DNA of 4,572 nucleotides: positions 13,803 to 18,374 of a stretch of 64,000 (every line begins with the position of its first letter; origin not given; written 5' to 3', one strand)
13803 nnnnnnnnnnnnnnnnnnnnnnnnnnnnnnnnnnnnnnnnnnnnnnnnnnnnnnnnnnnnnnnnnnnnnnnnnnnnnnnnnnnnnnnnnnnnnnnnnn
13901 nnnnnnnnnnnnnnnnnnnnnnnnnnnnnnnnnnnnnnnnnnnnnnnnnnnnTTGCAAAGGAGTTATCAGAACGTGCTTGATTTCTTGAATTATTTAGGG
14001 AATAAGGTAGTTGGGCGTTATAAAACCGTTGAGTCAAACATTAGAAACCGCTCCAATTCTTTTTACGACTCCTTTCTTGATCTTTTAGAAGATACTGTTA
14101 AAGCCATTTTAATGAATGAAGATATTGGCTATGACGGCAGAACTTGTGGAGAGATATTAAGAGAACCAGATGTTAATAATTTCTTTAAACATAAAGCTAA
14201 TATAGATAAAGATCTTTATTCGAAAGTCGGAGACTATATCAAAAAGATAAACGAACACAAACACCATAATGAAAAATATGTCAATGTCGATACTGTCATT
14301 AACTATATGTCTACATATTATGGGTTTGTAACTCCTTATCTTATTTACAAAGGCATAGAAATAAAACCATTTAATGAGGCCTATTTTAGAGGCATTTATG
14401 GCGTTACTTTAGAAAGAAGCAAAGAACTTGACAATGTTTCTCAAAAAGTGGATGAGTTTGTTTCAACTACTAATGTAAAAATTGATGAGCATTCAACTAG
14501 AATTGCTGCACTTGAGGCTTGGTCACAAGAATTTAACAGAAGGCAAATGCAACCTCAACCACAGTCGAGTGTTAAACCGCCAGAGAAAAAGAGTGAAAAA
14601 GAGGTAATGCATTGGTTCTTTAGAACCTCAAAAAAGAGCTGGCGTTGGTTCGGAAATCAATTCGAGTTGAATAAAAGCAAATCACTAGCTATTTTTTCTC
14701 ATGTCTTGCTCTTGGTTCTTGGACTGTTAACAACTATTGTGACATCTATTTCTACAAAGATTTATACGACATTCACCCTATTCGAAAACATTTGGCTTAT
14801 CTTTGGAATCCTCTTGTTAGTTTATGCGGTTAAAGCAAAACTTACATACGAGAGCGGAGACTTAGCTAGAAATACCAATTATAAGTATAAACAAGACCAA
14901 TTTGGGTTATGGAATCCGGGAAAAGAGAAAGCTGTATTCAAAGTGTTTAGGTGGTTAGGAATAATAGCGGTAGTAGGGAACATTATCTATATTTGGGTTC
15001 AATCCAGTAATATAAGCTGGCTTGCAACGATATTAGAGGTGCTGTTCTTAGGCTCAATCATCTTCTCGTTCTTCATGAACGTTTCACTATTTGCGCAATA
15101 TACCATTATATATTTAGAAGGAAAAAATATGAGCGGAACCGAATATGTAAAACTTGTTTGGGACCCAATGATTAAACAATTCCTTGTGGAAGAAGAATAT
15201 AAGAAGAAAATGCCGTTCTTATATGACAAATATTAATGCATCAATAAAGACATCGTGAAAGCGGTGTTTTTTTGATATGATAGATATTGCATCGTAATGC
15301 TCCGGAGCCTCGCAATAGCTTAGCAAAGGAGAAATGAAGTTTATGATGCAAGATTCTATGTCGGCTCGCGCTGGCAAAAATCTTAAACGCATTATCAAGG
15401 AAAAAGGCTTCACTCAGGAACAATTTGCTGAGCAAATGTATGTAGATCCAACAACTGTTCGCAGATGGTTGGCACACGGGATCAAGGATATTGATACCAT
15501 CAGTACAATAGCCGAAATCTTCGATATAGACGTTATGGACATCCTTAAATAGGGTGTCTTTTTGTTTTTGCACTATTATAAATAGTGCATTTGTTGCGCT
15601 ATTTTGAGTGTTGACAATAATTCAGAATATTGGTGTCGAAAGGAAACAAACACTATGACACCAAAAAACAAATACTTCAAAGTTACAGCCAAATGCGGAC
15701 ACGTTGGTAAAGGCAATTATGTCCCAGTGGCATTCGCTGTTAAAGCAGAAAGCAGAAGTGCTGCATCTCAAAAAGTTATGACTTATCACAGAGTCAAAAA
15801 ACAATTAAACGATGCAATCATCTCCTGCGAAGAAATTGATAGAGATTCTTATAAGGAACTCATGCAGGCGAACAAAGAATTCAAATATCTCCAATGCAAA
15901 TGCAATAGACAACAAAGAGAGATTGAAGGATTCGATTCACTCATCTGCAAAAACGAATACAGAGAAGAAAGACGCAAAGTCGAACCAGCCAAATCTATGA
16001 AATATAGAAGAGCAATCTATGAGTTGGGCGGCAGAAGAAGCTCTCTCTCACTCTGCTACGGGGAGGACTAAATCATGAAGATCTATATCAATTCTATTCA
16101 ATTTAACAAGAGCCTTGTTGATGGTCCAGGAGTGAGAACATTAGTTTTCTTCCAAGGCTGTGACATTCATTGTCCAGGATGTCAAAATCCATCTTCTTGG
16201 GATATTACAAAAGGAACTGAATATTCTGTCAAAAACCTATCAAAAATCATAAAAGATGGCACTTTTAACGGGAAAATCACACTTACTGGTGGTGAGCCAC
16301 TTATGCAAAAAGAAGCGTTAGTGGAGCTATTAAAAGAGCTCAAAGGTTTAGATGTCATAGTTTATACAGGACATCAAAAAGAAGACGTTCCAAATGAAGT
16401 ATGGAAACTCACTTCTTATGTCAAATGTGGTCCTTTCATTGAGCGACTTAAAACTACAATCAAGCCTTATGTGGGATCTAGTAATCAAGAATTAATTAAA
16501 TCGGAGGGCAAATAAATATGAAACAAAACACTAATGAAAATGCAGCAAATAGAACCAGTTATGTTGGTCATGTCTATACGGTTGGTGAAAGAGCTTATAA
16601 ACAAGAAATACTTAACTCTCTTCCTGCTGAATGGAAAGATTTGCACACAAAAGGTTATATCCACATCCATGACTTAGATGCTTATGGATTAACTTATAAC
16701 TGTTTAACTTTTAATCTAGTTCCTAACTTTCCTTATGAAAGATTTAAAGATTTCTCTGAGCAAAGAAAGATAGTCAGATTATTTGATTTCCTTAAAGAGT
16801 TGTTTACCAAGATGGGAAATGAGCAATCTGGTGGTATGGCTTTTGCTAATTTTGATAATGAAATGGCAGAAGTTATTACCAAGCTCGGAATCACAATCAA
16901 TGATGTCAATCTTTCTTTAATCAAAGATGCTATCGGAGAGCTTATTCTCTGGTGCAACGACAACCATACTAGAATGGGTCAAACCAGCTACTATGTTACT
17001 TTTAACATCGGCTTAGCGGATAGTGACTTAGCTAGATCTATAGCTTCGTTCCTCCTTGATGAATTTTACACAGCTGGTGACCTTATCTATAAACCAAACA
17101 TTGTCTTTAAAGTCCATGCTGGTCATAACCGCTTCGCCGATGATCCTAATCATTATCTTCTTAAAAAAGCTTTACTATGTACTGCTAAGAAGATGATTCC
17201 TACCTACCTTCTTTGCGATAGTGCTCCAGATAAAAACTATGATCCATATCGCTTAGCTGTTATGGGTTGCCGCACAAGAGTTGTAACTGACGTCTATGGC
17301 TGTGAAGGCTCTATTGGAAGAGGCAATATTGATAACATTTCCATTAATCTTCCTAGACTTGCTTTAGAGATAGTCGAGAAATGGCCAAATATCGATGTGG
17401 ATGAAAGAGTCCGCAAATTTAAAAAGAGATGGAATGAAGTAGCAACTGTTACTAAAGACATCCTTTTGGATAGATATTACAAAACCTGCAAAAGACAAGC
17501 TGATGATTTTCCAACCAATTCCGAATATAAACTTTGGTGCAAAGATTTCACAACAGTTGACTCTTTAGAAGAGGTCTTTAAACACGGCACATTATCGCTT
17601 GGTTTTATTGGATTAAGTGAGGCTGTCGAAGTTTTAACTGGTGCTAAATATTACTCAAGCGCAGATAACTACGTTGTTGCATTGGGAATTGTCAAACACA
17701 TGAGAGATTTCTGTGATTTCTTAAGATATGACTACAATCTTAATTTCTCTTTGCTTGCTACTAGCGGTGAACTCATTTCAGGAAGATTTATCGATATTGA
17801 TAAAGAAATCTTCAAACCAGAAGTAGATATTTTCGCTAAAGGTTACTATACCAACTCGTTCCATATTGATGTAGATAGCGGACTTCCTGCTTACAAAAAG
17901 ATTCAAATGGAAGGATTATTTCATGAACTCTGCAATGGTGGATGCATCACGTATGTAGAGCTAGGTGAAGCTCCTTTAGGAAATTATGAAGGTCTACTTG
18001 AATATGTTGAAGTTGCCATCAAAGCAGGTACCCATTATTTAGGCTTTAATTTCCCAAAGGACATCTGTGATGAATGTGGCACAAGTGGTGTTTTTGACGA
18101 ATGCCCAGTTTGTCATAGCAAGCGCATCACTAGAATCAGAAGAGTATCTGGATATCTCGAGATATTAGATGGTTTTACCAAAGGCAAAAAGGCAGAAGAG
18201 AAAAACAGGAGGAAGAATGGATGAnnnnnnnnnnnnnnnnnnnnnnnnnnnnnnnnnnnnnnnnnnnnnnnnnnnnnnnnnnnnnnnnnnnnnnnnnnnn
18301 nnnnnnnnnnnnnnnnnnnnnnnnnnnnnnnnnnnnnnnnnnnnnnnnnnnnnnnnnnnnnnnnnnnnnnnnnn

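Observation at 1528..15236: Two different two-gene modules share a duplicated promoter and a paralogous coiled-coil/4-TM membrane domain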

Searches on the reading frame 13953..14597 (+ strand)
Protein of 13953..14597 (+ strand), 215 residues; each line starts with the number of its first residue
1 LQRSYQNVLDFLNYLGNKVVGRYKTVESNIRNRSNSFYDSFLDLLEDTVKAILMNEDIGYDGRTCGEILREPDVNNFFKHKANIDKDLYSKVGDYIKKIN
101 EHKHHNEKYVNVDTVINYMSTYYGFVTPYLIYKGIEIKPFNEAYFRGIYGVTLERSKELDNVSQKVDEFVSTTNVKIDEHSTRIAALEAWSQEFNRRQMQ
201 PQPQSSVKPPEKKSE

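Call 34: find_homologous_proteins(query=window:13953-14597:+, max_evalue=0.001)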
Query window:13953-14597:+ (215 aa): 6 proteins with E <= 0.001 among 72 candidates.
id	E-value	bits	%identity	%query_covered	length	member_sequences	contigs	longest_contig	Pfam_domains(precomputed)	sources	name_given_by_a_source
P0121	8.7e-100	351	97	75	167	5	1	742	-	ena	-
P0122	6.8e-70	253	91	61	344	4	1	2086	-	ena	-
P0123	4.7e-38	149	82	39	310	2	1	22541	-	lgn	-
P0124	1.7e-33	134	54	57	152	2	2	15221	-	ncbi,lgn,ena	-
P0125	3.0e-30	123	46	66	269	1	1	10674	-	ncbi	-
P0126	8.7e-30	122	49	64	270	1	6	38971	-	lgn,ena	-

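Call 43: find_encoding_contigs(protein=P0126, flank=7000, max_places=2)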
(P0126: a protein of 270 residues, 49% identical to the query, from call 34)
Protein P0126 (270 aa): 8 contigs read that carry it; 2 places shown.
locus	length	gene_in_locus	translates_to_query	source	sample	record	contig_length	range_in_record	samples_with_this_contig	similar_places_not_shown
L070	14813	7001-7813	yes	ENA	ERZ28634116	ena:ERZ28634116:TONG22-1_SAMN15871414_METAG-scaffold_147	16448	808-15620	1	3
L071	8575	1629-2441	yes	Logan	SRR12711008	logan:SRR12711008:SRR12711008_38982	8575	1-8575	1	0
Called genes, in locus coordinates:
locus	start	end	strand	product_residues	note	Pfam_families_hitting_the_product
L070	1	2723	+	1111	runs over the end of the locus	PF00270:DEAD (faint), PF00271:Helicase_C (weak)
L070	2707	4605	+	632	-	PF09369:MZB (weak)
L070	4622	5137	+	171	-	-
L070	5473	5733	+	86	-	PF01381:HTH_3 (weak)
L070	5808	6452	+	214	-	-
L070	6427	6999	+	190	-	-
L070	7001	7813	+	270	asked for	-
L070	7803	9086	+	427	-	-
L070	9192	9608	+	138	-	-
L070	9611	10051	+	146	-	PF13353:Fer4_12, PF04055:Radical_SAM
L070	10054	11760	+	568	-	PF13597:NRDD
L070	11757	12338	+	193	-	PF01712:dNK, PF02223:Thymidylate_kin, PF13207:AAA_17 (faint), PF13238:AAA_18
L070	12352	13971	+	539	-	PF13306:LRR_5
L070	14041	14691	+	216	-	-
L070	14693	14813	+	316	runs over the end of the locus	?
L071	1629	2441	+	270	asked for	-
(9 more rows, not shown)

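Call 79: search_protein_families(library=ncbifam, proteins=[P0126], max_evalue=0.05)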
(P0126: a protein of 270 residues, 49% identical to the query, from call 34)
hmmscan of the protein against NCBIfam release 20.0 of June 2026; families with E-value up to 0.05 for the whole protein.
P0126 (270 aa): 0 families

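Call 109: search_protein_families(library=phrogs, proteins=[P0126], max_evalue=0.01)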
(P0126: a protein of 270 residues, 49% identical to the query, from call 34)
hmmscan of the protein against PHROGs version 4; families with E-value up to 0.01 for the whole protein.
P0126 (270 aa): 0 families

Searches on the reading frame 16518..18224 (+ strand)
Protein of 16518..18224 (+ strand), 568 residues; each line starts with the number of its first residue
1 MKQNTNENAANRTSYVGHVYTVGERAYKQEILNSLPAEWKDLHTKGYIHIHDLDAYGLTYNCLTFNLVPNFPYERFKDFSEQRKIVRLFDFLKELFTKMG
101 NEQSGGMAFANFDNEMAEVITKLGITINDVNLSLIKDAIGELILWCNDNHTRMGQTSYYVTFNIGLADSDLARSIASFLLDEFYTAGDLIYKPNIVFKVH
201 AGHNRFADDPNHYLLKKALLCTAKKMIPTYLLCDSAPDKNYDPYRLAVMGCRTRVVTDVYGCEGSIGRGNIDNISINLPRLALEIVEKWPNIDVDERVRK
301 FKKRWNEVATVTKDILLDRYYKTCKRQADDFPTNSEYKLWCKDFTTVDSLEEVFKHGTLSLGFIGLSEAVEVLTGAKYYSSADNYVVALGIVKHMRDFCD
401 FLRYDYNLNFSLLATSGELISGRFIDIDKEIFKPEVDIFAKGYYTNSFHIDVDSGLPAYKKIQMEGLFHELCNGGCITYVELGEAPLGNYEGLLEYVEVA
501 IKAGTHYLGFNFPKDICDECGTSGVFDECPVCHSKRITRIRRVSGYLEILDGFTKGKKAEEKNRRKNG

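Call 130: search_dna_similar(query=window:16518-18224:+, collection=phages, mode=protein, max_evalue=1e-20, max_rows=12)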
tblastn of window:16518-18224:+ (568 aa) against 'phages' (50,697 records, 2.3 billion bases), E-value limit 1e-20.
Records with a match: 2296; places in all: 2298; records where one place covers at least 80% of the query: 1676.
Best place of each record, by identity: 60-80% 1; <60% 2295.
By first word of the organism name: Escherichia 863; Klebsiella 326; Salmonella 315; Vibrio 205; Shigella 87; Aeromonas 80; Enterobacteria 51; Enterobacter 39; Enterococcus 37; Clostridium 34; and 37 more.
By host as written in the record: Escherichia coli 340; - 312; Klebsiella pneumoniae 106; Escherichia coli K-12 44; Escherichia coli O157:H7 42; Salmonella enterica subsp. enterica serovar Enteritidis PT1 39; Vibrio harveyi BAA-1116 34; Clostridium sporogenes ATCC-15579 30; and 506 more.
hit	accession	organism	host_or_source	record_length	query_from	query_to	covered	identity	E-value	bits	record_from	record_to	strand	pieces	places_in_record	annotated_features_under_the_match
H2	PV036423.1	phage NatCom_17901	human feces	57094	1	567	100%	67.2%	0e+0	781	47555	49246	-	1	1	anaerobic ribonucleoside reductase large subunit | anaerobic ribonucleotide reductase small subunit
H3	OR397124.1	Clostridioides phage AR1086-1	Clostridioides difficile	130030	2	568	100%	30.2%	9e-56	209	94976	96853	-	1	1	nrdD: anaerobic ribonucleoside-triphosphate reductase | nrdG: anaerobic ribonucleoside-triphosphate reductase-activating protein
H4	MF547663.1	Clostridioides phage LIBA2945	Clostridioides difficile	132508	2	568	100%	30.2%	1e-55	208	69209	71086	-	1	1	nrdD: anaerobic ribonucleoside triphosphate reductase | nrdG: anaerobic ribonucleoside-triphosphate reductase activating protein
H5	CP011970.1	Peptoclostridium phage phiCDIF1296T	Peptoclostridium difficile strain ...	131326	2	568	100%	30.2%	2e-55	208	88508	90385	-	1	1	putative anaerobic ribonucleoside-triphosphate reductase | putative NrdG-like protein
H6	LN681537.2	Clostridium phage phiCD211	Clostridium difficile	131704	2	568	100%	30.2%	2e-55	208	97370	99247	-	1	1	Ribonucleoside triphosphate reductase | Ribonucleoside-triphosphate reductase activating protein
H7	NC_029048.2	Clostridium phage phiCD211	Clostridium difficile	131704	2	568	100%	30.2%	2e-55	208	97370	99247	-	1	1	anaerobic ribonucleoside reductase large subunit | anaerobic ribonucleotide reductase small subunit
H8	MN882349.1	Escherichia phage Ec_Makalu_003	Escherichia coli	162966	2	567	100%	29.3%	8e-41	164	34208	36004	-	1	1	anaerobic nucleoside diphosphate reductase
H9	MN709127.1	Escherichia phage Ec_Makalu_002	Escherichia coli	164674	2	567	100%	29.1%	2e-40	163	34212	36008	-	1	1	putative anaerobic ribonucleoside-triphosphate reductase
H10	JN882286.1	Cronobacter phage vB_CsaP_GAP52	Cronobacter sakazakii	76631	1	567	100%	28.7%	4e-36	150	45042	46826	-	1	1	anaerobic ribonucleotide reductase subunit or ribonucleoside ... | putative homing endonuclease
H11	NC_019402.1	Cronobacter phage vB_CsaP_GAP52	Cronobacter sakazakii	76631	1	567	100%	28.7%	4e-36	150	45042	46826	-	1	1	NrdD-like anaerobic ribonucleotide reductase large subunit | putative homing endonuclease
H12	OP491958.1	Aeromonas phage APT65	Aeromonas hydrophila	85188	2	567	100%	28.5%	2e-34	145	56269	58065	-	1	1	anaerobic ribonucleotide reductase subunit or ribonucleoside ... | hypothetical protein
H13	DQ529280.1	Aeromonas phage 25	-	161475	3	567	99%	28.3%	3e-42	169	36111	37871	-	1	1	nrdD: anaerobic ribonucleotide reductase subunit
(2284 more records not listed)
